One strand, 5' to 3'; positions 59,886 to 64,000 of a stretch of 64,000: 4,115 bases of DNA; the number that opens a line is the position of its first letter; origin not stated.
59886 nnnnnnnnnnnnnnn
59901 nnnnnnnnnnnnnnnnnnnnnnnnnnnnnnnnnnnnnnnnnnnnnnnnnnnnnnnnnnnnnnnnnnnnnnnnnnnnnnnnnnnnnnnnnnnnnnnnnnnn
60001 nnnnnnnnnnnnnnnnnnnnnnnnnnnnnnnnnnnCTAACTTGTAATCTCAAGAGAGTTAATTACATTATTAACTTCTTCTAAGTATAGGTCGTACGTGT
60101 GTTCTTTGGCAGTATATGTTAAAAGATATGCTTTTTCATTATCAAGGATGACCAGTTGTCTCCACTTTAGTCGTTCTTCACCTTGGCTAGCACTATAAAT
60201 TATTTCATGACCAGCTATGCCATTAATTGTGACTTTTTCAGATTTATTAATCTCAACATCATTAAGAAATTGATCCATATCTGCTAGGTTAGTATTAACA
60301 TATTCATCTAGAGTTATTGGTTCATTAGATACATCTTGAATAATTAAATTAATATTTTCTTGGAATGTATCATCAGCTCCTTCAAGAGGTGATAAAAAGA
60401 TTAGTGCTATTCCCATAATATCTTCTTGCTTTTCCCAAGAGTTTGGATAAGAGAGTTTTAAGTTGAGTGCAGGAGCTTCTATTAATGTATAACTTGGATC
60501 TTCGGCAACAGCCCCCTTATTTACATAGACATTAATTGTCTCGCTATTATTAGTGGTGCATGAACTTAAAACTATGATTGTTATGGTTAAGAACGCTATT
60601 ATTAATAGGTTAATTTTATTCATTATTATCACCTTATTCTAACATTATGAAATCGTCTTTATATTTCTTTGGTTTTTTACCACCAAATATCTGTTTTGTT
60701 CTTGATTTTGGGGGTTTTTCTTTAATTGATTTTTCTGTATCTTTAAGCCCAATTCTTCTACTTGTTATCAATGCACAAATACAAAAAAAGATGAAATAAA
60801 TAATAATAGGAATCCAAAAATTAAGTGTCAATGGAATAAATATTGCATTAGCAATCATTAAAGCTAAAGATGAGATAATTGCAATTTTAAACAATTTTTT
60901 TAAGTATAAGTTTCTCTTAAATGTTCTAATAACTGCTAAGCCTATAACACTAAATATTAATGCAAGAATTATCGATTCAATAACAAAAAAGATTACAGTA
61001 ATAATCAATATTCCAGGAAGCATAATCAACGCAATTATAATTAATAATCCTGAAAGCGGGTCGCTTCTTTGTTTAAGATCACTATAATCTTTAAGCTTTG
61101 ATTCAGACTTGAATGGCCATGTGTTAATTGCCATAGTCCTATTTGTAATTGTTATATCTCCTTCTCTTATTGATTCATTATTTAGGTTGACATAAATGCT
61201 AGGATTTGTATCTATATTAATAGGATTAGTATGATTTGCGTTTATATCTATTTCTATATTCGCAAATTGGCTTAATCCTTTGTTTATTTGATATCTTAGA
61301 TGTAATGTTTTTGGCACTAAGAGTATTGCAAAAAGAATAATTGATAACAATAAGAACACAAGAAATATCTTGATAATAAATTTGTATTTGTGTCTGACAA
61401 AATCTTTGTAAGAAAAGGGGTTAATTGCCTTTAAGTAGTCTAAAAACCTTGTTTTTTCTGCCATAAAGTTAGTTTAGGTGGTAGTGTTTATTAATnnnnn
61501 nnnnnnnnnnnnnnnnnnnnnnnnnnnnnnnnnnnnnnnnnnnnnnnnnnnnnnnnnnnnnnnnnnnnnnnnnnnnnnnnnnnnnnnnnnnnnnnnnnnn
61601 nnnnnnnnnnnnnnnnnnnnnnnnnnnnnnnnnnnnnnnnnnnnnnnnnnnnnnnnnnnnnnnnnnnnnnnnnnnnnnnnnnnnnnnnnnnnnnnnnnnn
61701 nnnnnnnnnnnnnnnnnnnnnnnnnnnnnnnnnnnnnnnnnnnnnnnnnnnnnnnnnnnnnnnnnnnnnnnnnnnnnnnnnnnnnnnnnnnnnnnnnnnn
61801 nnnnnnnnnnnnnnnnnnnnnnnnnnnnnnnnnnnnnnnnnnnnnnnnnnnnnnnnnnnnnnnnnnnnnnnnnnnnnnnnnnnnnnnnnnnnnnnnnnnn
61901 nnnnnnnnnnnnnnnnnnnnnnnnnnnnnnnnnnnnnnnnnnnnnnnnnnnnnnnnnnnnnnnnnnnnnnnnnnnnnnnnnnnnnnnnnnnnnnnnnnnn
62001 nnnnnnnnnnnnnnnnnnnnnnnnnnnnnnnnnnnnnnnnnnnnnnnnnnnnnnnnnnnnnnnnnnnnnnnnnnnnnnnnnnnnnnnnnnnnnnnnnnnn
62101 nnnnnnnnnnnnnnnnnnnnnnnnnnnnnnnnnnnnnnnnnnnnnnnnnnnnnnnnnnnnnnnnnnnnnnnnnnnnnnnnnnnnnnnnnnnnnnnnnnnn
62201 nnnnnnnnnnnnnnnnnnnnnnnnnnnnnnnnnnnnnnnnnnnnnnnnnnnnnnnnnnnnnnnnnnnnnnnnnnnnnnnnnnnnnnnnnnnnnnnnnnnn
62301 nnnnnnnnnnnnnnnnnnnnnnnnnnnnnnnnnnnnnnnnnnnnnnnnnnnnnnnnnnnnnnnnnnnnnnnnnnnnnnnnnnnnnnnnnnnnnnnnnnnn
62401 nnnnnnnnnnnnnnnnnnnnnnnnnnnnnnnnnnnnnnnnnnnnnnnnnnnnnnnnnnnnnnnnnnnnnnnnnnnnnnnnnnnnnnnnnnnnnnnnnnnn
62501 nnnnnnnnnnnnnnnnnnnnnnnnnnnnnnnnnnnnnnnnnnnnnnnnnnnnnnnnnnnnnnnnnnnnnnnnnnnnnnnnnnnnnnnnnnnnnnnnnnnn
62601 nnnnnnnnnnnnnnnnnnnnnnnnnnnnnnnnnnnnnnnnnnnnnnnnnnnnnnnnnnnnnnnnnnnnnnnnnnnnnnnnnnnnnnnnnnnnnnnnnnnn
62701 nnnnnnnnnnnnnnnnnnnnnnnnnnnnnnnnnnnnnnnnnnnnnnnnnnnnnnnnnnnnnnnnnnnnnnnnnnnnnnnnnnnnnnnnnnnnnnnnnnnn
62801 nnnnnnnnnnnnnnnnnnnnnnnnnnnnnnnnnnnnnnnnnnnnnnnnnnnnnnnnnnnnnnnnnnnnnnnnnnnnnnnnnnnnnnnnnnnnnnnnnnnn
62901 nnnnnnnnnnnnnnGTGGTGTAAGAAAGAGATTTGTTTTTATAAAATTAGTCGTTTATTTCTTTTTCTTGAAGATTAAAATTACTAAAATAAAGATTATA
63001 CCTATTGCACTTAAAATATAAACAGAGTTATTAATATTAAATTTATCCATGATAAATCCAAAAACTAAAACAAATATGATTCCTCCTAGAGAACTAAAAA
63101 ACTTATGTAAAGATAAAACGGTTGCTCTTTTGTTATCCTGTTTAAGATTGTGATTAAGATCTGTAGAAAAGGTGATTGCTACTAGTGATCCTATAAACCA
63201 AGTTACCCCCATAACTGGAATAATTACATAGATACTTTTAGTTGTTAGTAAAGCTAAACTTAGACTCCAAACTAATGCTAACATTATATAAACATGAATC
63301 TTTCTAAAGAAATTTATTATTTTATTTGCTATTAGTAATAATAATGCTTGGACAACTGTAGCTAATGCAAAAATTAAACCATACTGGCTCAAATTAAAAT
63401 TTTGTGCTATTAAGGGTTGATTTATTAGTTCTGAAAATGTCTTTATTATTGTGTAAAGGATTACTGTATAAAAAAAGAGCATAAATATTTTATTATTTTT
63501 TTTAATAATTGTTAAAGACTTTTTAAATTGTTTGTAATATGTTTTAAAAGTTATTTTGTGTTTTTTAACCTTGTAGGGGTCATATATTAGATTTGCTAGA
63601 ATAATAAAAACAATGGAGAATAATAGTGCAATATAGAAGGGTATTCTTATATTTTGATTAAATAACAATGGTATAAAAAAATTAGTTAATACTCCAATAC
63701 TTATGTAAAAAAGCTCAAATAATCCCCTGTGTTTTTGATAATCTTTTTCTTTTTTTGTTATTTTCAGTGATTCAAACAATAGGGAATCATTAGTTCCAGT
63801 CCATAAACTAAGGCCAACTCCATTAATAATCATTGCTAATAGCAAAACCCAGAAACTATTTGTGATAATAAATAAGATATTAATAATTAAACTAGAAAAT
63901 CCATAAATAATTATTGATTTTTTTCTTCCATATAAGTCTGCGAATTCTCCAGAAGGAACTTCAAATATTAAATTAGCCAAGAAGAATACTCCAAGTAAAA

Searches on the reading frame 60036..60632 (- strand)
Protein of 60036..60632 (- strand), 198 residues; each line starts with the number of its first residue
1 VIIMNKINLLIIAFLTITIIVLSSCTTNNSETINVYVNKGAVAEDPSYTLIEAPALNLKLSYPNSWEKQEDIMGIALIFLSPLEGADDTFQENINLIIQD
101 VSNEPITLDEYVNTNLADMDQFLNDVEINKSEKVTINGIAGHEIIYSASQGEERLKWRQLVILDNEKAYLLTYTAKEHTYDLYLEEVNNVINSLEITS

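Call 9: search_protein_families(library=pfam, proteins=[window:60036-60632:-], max_evalue=0.01)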
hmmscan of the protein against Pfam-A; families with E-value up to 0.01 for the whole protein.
window:60036-60632:- (198 aa): 3 families
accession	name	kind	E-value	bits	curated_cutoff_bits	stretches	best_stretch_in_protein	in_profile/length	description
PF08786.17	DcrB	-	3.6e-07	30.8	27.2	1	94-193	27-127/127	DcrB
PF18933.6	PsbP_2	-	1e-06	29.3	27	1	10-195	3-183/184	PsbP-like protein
PF01789.22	PsbP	-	4e-05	24.1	23.5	1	59-195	14-154/155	PsbP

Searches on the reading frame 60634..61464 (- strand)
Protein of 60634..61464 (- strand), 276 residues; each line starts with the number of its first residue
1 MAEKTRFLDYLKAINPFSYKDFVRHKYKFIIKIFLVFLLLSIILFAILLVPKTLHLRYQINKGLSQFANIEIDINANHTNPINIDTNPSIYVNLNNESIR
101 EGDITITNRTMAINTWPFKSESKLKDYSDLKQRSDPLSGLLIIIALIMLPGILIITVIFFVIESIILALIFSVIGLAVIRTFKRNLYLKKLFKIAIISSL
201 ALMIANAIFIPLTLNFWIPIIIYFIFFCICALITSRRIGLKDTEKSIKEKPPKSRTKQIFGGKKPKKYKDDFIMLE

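Call 9: search_protein_families(library=pfam, proteins=[window:60634-61464:-], max_evalue=0.01)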
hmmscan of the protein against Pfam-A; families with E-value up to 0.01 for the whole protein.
window:60634-61464:- (276 aa): 1 family
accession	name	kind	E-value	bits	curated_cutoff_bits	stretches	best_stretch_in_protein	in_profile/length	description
PF04893.22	Yip1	-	0.0044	17.3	28.6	1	141-232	39-137/173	Yip1 domain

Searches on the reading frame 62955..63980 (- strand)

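Call 39: search_protein_families(library=pfam, proteins=[window:62955-63980:-], max_evalue=0.01)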
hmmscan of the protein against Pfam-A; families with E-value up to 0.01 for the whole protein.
window:62955-63980:- (341 aa): 1 family
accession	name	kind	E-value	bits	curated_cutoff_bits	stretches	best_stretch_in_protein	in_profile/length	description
PF07690.21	MFS_1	-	1.3e-25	90.5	33.4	2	2-182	44-224/347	Major Facilitator Superfamily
